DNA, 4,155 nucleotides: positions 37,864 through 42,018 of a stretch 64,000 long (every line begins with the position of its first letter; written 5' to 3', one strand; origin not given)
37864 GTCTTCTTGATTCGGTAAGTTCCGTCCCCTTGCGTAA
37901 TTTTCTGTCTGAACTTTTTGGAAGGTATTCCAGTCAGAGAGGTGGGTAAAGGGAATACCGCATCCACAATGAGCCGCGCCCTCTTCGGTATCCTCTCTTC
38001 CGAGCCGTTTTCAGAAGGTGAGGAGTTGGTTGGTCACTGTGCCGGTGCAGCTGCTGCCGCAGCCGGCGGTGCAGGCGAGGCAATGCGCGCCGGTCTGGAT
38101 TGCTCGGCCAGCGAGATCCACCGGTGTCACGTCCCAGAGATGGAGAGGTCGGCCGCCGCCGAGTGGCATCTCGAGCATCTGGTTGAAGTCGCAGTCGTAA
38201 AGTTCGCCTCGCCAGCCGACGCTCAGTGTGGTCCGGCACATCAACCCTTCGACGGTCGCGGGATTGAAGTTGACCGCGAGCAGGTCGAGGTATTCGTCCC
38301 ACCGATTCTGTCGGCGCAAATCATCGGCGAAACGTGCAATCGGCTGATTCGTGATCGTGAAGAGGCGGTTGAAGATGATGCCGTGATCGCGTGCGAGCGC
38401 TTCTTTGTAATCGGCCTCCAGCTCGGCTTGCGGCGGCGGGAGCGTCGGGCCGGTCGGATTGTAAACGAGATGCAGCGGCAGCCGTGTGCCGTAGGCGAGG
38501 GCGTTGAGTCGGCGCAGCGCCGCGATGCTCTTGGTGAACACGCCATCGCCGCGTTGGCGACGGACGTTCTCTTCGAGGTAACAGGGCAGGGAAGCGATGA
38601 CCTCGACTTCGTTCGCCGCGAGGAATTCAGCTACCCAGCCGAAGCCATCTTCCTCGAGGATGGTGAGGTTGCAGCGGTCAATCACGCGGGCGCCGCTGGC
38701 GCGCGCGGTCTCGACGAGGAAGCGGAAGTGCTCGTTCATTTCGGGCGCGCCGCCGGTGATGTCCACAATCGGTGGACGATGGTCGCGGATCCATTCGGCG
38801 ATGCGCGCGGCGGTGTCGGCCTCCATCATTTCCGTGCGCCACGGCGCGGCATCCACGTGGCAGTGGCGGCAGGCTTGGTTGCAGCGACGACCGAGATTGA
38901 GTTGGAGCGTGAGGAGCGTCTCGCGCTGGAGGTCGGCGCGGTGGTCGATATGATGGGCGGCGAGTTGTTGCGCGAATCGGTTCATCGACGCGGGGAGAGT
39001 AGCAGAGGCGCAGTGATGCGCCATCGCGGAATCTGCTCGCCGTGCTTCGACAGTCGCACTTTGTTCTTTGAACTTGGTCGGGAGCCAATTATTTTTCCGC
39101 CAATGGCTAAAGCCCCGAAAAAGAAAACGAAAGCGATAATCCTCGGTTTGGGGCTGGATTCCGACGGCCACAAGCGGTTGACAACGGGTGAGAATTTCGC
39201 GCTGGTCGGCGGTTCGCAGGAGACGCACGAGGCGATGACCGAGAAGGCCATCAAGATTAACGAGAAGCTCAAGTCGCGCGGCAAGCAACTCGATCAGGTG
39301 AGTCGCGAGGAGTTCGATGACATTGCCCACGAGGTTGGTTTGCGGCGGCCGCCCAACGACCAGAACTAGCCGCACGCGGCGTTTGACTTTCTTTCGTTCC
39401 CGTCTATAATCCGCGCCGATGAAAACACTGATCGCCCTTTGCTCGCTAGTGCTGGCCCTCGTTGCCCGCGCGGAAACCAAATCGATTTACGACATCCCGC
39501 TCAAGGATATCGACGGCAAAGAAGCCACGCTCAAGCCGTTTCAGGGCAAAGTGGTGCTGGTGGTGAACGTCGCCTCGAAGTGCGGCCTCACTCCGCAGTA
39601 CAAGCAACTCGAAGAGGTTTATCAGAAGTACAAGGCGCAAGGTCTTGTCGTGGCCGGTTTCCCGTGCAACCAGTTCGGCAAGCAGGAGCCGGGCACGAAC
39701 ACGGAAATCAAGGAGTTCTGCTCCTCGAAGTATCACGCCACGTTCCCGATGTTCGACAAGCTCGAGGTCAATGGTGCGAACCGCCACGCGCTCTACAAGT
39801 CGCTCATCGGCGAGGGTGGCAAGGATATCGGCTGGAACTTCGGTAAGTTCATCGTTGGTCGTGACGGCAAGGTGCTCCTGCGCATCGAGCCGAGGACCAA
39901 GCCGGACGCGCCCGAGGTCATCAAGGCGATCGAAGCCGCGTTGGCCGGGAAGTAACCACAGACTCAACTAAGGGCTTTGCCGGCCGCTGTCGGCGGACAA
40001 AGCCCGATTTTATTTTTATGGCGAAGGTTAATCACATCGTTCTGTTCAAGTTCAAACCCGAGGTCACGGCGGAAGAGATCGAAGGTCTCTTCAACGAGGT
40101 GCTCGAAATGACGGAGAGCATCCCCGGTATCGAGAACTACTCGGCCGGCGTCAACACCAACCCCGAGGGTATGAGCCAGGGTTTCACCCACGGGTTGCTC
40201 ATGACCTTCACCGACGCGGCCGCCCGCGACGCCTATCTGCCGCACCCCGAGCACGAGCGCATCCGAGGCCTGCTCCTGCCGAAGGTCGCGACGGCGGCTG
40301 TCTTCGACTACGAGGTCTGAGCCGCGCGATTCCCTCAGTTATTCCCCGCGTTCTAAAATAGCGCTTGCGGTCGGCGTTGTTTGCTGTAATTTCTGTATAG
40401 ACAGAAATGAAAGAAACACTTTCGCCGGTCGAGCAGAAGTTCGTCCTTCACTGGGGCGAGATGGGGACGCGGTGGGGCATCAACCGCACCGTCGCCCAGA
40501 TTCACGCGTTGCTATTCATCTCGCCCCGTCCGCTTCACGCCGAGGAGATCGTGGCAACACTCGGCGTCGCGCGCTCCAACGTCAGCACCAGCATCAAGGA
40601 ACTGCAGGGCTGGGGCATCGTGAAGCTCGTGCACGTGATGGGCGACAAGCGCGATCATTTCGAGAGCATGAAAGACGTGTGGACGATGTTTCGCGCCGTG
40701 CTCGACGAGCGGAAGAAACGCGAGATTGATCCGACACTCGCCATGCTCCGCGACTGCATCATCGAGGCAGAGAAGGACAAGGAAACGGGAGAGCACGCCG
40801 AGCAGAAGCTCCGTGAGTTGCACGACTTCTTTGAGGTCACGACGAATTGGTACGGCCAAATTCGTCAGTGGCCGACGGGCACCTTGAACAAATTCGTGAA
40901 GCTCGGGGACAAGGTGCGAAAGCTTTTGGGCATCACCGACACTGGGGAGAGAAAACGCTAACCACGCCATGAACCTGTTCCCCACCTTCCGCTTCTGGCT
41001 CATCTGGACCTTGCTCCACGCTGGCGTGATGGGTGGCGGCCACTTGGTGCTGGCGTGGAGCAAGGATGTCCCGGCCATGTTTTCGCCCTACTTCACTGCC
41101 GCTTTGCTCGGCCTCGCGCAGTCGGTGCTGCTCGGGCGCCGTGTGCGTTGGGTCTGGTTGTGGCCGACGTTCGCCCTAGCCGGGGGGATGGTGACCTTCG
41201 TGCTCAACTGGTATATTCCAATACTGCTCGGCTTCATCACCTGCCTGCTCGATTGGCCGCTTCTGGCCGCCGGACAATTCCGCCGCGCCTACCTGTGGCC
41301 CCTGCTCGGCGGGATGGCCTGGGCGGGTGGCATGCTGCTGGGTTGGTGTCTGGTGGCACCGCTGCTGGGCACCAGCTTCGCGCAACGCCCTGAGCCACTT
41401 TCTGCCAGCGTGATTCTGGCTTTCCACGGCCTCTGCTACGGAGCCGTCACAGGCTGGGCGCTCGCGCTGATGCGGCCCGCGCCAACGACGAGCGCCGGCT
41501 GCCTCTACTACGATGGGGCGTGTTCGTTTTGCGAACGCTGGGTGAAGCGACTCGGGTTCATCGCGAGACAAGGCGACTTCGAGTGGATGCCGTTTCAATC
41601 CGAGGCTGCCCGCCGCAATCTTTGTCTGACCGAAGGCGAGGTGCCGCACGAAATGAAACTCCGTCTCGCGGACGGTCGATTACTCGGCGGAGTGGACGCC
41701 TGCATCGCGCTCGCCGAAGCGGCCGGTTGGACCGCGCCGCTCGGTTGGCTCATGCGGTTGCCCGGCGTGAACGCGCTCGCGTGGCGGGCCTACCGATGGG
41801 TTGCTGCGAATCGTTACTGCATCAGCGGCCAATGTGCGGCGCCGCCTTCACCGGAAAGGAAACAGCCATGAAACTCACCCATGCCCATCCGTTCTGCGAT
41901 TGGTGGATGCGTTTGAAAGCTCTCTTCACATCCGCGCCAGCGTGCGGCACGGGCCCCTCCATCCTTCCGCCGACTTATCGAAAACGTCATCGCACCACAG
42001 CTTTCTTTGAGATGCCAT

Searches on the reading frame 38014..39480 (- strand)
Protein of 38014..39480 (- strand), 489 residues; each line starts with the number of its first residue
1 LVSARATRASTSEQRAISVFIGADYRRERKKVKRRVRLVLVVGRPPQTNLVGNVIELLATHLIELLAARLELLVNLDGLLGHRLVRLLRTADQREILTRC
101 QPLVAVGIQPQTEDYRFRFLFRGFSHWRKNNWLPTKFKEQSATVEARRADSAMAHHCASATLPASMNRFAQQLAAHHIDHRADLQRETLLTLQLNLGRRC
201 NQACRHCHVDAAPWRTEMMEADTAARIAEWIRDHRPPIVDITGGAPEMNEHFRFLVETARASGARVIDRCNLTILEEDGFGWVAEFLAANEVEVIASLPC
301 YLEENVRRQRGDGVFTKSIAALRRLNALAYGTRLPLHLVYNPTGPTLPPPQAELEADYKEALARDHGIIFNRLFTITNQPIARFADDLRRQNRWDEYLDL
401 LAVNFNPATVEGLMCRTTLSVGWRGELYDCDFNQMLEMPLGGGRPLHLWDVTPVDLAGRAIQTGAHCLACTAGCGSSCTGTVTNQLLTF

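Call 28: search_protein_families(library=pfam, proteins=[window:38014-39480:-], max_evalue=0.00001)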
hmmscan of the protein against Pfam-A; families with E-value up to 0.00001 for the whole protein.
window:38014-39480:- (489 aa): 2 families
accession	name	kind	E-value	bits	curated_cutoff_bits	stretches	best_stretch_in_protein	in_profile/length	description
PF12345.13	DUF3641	-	6.6e-52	175.5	24.9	1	347-481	1-134/134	Protein of unknown function (DUF3641)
PF04055.27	Radical_SAM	-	1.3e-09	38.9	29.5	1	195-328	2-139/166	Radical SAM superfamily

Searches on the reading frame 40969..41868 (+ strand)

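Call 28: search_protein_families(library=pfam, proteins=[window:40969-41868:+], max_evalue=0.00001)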
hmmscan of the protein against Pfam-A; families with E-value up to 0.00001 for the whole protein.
window:40969-41868:+ (300 aa): 1 family
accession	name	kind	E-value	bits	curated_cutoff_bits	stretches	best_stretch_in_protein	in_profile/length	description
PF04134.17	DCC1-like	-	1.7e-20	74.8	27.8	1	179-287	1-112/113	DCC1-like thiol-disulfide oxidoreductase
